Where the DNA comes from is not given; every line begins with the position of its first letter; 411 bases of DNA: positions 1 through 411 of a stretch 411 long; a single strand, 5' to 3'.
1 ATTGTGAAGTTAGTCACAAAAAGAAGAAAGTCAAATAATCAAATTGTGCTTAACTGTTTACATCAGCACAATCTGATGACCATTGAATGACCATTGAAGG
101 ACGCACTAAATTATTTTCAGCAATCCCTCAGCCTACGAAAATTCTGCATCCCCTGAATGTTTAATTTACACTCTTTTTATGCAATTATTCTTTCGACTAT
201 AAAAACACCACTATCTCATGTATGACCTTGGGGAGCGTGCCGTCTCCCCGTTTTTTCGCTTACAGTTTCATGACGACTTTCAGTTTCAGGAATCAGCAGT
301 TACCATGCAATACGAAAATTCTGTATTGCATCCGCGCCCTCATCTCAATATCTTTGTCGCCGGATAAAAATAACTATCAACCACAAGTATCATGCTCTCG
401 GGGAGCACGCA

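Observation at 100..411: Tandemly duplicated, terminator-bearing non-coding units: candidate pair of sibling small RNAs of unrecognised family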

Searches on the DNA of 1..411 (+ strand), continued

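Call 23: search_dna_similar(query=L001:7747-8553:+, collection=ecoli_genomes, mode=distant, max_rows=60, rows=spread)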
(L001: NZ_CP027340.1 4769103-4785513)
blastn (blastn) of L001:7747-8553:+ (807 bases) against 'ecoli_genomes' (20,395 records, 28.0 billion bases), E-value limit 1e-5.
Records with a match: 32; places in all: 98; records where one place covers at least 80% of the query: 27.
Genomes with a match: 32 of 5426; with a place that covers at least 80% of the query: 27. Places per genome that has any: lowest 1, median 3, highest 6. On chromosomes: 98 places; on plasmids: 0.
Best place of each record, by identity: >=99% 15; 95-99% 10; 90-95% 2; 60-80% 5.
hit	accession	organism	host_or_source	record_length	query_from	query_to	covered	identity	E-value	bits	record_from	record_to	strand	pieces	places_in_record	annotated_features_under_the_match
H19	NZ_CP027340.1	Escherichia coli strain 2015C-3121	Homo sapiens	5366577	1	807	100%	100.0%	0e+0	1456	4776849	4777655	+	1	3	none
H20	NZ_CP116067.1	Escherichia coli strain DETEC-S792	ICU staff rectal swab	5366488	1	807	100%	100.0%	0e+0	1456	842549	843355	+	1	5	none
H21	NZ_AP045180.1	Escherichia coli strain JNEC-KY204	Homo sapiens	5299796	1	807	100%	99.5%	0e+0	1438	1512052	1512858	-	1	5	none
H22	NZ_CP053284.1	Escherichia coli strain SCU-104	Homo sapiens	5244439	1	807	100%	99.4%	0e+0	1434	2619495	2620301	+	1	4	none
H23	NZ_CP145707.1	Escherichia coli strain S1-CAM-02-A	Homo sapiens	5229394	1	807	100%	99.4%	0e+0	1434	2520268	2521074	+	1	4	none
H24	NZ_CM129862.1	Escherichia coli strain SW070917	wastewater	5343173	1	807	100%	99.4%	0e+0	1434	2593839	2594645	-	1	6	none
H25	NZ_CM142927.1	Escherichia coli strain UCPROB-002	Homo sapiens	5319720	1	807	100%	99.4%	0e+0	1434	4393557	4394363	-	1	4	none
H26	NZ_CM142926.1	Escherichia coli strain UCPROB-001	Homo sapiens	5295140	1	807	100%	99.4%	0e+0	1434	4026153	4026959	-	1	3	none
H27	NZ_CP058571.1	Escherichia coli strain EC2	Homo sapiens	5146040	1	807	100%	99.3%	0e+0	1429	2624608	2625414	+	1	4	none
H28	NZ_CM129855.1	Escherichia coli strain SW071611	wastewater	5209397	1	807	100%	99.3%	0e+0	1429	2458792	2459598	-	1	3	none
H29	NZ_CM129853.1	Escherichia coli strain SW071619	wastewater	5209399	1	807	100%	99.3%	0e+0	1429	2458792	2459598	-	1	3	none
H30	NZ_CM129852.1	Escherichia coli strain SW07163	wastewater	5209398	1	807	100%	99.3%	0e+0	1429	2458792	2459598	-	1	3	none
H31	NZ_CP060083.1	Escherichia coli strain G1/2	Homo sapiens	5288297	1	807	100%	99.1%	0e+0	1425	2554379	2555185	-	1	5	none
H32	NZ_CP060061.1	Escherichia coli strain G6/7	Homo sapiens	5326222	1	807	100%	99.1%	0e+0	1425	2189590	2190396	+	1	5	none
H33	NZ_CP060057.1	Escherichia coli strain G8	Homo sapiens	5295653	1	807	100%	99.1%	0e+0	1425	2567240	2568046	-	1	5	none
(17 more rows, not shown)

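Call 29: search_rna_families(source=L001, start=7000, end=9200, threshold=evalue, max_evalue=5)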
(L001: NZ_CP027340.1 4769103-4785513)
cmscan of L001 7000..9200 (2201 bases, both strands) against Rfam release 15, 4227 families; matches with E-value up to 5: 0.
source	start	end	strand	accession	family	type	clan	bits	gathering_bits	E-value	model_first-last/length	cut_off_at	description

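Call 49: search_dna_similar(query=L174:2504-2678:-, collection=ecoli_genomes, mode=distant, max_rows=30, rows=spread)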
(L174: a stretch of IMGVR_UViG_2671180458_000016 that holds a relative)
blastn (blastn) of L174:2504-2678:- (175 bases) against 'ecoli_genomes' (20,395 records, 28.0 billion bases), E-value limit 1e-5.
Records with a match: 15; places in all: 21; records where one place covers at least 80% of the query: 15.
Genomes with a match: 15 of 5426; with a place that covers at least 80% of the query: 15. Places per genome that has any: lowest 1, median 1, highest 3. On chromosomes: 21 places; on plasmids: 0.
Best place of each record, by identity: >=99% 8; 95-99% 6; 90-95% 1.
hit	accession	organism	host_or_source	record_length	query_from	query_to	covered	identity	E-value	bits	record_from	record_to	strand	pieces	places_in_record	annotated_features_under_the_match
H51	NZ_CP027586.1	Escherichia coli strain 2012EL-2448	Homo sapiens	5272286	1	175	100%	100.0%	2e-83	316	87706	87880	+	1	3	DUF4376 domain-containing protein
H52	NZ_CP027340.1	Escherichia coli strain 2015C-3121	Homo sapiens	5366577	1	175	100%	100.0%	2e-83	316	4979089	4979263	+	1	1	DUF4376 domain-containing protein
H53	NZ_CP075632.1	Escherichia coli strain 2018-166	Homo sapiens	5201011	1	175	100%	100.0%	2e-83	316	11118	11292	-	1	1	DUF4376 domain-containing protein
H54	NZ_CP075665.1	Escherichia coli strain STEC2018-553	Homo sapiens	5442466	1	175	100%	100.0%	2e-83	316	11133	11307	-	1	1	DUF4376 domain-containing protein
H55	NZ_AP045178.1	Escherichia coli strain JNEC-KY202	Homo sapiens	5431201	1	175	100%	100.0%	2e-83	316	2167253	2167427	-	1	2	DUF4376 domain-containing protein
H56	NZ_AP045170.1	Escherichia coli strain JNEC-KY174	Homo sapiens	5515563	1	175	100%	100.0%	2e-83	316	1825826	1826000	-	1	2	DUF4376 domain-containing protein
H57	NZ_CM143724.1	Escherichia coli strain CFIAFB20190167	food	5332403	1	175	100%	100.0%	2e-83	316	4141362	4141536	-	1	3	DUF4376 domain-containing protein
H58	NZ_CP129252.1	Escherichia coli strain STEC1585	Homo sapiens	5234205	2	175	99%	99.4%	2e-81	310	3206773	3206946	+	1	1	DUF4376 domain-containing protein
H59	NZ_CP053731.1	Escherichia coli strain CP55_Sichuan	pig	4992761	1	175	100%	97.7%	4e-78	298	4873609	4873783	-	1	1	DUF4376 domain-containing protein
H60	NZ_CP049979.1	Escherichia coli strain IBS28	Threskiornis spinicollis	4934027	1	175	100%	97.7%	4e-78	298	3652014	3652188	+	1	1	DUF4376 domain-containing protein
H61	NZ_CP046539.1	Escherichia coli strain FHI_NMBU_10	Homo sapiens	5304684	1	175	100%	97.7%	4e-78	298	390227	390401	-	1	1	DUF4376 domain-containing protein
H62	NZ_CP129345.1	Escherichia coli strain STEC1590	Homo sapiens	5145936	1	175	100%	97.7%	4e-78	298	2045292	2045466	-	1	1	DUF4376 domain-containing protein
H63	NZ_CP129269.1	Escherichia coli strain STEC1589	Homo sapiens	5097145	1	175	100%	97.7%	4e-78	298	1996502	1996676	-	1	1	DUF4376 domain-containing protein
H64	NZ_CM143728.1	Escherichia coli strain CFIAFB20190157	food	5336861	1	175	100%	97.7%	4e-78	298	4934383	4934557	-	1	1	DUF4376 domain-containing protein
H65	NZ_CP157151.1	Escherichia coli strain UTAK-6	Bos taurus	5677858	1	175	100%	94.3%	6e-70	271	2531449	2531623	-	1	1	DUF4376 domain-containing protein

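Call 69: search_rna_families(sources=[L272, L279, L287, L257, L280, L260, L306, L320, L322, L259, L288], threshold=evalue, max_evalue=1, show_alignments=3)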
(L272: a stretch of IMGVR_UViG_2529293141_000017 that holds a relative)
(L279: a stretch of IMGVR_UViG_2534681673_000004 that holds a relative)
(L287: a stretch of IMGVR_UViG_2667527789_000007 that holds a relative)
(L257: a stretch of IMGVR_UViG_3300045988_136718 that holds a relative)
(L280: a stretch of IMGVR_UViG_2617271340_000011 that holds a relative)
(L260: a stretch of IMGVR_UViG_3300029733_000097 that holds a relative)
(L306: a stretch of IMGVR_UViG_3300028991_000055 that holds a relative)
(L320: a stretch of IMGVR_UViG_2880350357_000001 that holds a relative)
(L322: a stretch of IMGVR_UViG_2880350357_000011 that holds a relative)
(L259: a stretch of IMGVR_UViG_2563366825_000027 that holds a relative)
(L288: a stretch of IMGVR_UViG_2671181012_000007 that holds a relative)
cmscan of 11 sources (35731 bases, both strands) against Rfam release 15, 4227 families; matches with E-value up to 1: 0.
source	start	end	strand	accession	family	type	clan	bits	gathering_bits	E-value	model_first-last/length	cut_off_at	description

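Call 74: search_dna_similar(query=L272:1915-2040:-, collection=ecoli_genomes, mode=near, max_rows=12, rows=spread)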
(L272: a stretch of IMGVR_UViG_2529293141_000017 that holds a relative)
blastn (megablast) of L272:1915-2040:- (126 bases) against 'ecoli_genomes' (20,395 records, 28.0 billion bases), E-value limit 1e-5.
Records with a match: 118; places in all: 253; records where one place covers at least 80% of the query: 117.
Genomes with a match: 118 of 5426; with a place that covers at least 80% of the query: 117. Places per genome that has any: lowest 1, median 2, highest 5. On chromosomes: 253 places; on plasmids: 0.
Best place of each record, by identity: >=99% 65; 95-99% 25; 90-95% 8; 80-90% 20.
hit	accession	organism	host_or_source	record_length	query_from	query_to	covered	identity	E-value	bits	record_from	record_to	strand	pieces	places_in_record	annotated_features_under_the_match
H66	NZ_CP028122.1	Escherichia coli O43 str. RM10042 strain RM10042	Bos taurus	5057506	1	126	100%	100.0%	1e-58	233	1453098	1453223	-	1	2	DUF4376 domain-containing protein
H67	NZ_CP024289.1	Escherichia coli O178:H19 strain 2012C-4431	Homo sapiens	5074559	1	126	100%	100.0%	1e-58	233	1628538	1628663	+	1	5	DUF4376 domain-containing protein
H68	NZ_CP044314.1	Escherichia coli strain RM9245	feces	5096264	1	126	100%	100.0%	1e-58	233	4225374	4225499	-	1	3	DUF4376 domain-containing protein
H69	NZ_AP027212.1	Escherichia coli strain JNE131328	Homo sapiens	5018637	1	126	100%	100.0%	1e-58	233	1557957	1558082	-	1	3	DUF4376 domain-containing protein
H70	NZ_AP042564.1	Escherichia coli strain OkiPb01694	bovine feces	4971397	1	126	100%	100.0%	1e-58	233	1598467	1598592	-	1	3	DUF4376 domain-containing protein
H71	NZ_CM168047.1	Escherichia coli strain UC4316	not applicable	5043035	1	126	100%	99.2%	5e-57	228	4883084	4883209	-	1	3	DUF4376 domain-containing protein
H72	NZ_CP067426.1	Escherichia coli O22:H8 strain 154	Rectal swab of live bovine cattle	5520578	1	125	99%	99.2%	2e-56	226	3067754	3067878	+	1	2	none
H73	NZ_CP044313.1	Escherichia coli strain RM11911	missing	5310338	1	126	100%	96.0%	2e-50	206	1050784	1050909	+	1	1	DUF4376 domain-containing protein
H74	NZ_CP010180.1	Escherichia coli strain M1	mouse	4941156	1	126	100%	94.5%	5e-47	195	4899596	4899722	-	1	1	DUF4376 domain-containing protein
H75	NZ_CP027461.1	Escherichia coli strain 95-3322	missing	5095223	1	126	100%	89.9%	5e-37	161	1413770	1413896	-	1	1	DUF4376 domain-containing protein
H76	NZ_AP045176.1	Escherichia coli strain JNEC-KY179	Homo sapiens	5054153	2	126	99%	87.4%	2e-31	143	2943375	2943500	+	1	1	DUF4376 domain-containing protein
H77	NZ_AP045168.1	Escherichia coli strain JNEC-KY172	Homo sapiens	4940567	54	126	58%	98.6%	2e-27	130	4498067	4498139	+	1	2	DUF4376 domain-containing protein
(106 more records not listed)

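Call 77: build_rna_model(alignment_id=A3)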
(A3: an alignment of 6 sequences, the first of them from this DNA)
Model R1 built from alignment A3 (6 sequences, 87 columns); structure: RNAalifold consensus.
model positions 84; base pairs 6; branch points 0; effective number of sequences 4.5; information 0.676 bits per position. Calibrated on 0.2 Mb of random sequence (short: E-values are rough).
structure used (alignment columns):
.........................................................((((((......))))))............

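Call 79: search_with_rna_model(model_id=R1, sources=[L001, L005, L170, L182, L183, L186, L187, L189, L193, L255, L256, L257, L258, L259, L260, L262, L264, L265, L266, L267, L268, L269, L271, L272, L273, L274, L275, L276, L277, L278, L279, L280, L281, L283, L284, L285, L286, L287, L288, L289, L291, L293, L294, L295, L296, L297, L298, L299, L300, L304, L305, L306, L307, L309, L310, L311, L312, L313, L314, L315, L316, L317, L318, L319, L320, L321, L322, L323, L324, L325, L326, L327, L328, L329], max_evalue=1)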
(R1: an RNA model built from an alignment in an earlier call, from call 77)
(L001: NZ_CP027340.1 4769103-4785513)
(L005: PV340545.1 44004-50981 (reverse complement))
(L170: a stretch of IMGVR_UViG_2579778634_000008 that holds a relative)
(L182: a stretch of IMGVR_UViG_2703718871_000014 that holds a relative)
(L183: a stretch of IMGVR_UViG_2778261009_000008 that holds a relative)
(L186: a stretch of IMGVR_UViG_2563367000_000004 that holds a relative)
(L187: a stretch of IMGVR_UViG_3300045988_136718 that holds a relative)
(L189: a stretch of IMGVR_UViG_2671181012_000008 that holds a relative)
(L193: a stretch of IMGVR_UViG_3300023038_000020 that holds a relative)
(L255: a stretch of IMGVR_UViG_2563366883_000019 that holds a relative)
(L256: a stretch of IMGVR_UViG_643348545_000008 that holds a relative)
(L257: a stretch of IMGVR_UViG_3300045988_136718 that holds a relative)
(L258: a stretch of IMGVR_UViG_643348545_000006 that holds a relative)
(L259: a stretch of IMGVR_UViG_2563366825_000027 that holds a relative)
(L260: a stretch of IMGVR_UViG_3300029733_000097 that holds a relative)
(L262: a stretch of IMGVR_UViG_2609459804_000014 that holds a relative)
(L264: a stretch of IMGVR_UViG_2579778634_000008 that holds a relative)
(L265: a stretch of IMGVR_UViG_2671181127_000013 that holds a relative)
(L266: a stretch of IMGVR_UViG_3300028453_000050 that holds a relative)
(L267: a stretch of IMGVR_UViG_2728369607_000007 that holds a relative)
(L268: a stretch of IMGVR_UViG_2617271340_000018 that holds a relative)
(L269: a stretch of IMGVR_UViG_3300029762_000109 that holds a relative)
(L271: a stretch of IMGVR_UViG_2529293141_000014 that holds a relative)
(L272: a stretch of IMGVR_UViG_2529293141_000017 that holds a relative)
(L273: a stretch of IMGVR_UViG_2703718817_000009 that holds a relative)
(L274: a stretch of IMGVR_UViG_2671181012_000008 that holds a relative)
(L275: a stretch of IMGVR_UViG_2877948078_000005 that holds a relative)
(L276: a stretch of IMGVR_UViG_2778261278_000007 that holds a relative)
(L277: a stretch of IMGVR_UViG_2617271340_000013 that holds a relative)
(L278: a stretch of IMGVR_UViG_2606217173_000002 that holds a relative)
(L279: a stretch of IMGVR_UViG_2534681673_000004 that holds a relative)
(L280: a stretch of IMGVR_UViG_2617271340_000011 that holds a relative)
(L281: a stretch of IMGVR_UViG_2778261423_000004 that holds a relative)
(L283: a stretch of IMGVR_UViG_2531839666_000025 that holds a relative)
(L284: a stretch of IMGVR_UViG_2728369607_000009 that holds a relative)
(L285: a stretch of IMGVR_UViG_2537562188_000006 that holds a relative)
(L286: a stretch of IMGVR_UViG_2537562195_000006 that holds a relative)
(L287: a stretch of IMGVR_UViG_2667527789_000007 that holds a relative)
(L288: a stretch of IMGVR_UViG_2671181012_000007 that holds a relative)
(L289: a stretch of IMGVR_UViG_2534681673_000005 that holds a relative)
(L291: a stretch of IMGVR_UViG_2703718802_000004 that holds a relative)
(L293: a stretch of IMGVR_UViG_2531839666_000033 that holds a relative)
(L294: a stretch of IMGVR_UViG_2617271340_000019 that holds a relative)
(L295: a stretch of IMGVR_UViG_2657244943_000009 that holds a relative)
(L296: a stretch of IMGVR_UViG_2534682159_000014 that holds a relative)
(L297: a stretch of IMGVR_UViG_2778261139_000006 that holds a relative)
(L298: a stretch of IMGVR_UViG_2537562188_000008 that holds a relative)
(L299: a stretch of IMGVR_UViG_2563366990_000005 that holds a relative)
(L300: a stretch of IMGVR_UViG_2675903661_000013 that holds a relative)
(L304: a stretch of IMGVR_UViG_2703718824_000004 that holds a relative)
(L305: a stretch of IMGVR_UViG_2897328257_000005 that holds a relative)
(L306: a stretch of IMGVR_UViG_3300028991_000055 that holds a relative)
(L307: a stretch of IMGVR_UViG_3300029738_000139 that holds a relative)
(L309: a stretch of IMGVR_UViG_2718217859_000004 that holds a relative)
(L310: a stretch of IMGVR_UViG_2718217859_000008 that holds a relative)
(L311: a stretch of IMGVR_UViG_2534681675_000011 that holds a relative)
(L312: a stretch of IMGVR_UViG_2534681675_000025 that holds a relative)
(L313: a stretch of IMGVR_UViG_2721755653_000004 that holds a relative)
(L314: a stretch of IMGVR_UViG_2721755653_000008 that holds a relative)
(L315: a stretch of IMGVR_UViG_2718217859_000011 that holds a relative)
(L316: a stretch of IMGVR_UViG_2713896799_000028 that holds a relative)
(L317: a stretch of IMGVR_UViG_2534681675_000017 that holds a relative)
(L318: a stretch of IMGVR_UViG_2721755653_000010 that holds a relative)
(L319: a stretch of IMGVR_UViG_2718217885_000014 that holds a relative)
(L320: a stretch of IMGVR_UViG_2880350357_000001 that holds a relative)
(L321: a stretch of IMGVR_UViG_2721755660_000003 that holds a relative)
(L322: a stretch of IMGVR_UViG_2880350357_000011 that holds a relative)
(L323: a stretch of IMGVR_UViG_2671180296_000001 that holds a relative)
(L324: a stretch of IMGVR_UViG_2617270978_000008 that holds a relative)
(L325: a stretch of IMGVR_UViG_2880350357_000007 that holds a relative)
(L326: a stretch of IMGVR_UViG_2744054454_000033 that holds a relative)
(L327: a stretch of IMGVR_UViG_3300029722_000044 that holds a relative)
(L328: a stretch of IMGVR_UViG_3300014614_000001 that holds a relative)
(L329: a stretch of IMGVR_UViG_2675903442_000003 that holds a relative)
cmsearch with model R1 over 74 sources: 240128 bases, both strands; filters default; matches with E-value up to 1: 12.
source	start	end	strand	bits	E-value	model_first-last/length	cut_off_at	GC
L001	8346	8428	+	83.3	5.3e-11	1-84/84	no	0.43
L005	2913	2995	+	83.3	5.3e-11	1-84/84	no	0.43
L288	1910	1990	-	77.3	5.2e-10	1-84/84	no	0.35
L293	1910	1990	-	76.6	6.5e-10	1-84/84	no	0.36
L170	2327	2408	-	74.9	1.3e-09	1-84/84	no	0.4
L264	2151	2232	-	74.9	1.3e-09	1-84/84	no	0.4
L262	2157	2238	-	74.4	1.5e-09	1-84/84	no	0.43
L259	2071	2154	-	68.8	1.2e-08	1-84/84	no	0.39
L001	8182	8258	+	62.7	1.2e-07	1-84/84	no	0.44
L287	1331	1414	-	20.5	0.96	1-84/84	no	0.39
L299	1924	2007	-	20.5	0.96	1-84/84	no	0.39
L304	1689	1772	-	20.5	0.96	1-84/84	no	0.39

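Call 85: get_annotated_region(hit=H52, flank=5000)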
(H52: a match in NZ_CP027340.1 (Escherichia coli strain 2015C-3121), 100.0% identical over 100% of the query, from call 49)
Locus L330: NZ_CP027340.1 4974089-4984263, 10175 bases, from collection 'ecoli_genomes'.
description: Escherichia coli strain 2015C-3121 chromosome, complete genome
organism: Escherichia coli strain 2015C-3121 (NCBI taxid 562)
replicon: chromosome; assembly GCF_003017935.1
host: Homo sapiens; source: stool; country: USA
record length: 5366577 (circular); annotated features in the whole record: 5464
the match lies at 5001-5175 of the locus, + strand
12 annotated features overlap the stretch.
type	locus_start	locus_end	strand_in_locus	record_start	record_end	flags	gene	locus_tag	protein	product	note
CDS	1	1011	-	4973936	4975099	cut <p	-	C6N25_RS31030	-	phage tail tip fiber protein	incomplete; partial in the middle of a contig; missing C-terminus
CDS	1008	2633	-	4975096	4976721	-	-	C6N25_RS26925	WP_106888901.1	hypothetical protein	-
CDS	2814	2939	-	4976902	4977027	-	-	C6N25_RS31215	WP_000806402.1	hypothetical protein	-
CDS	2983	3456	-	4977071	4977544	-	-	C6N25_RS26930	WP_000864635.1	hypothetical protein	-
CDS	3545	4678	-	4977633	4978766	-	-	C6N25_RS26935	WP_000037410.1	YadA C-terminal domain-containing protein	-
CDS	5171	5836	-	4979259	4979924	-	-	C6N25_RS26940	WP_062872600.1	DUF4376 domain-containing protein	-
CDS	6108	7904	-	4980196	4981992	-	-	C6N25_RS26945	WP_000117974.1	carboxypeptidase regulatory-like domain-containing protein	-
CDS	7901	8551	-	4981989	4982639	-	-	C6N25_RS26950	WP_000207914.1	DUF6682 family protein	-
CDS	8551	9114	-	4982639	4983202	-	-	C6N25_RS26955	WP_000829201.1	hypothetical protein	-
CDS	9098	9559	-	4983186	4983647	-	-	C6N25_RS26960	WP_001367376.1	hypothetical protein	-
CDS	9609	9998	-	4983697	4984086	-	-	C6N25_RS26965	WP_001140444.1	hypothetical protein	-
CDS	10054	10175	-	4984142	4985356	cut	-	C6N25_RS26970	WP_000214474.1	N4-gp56 family major capsid protein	-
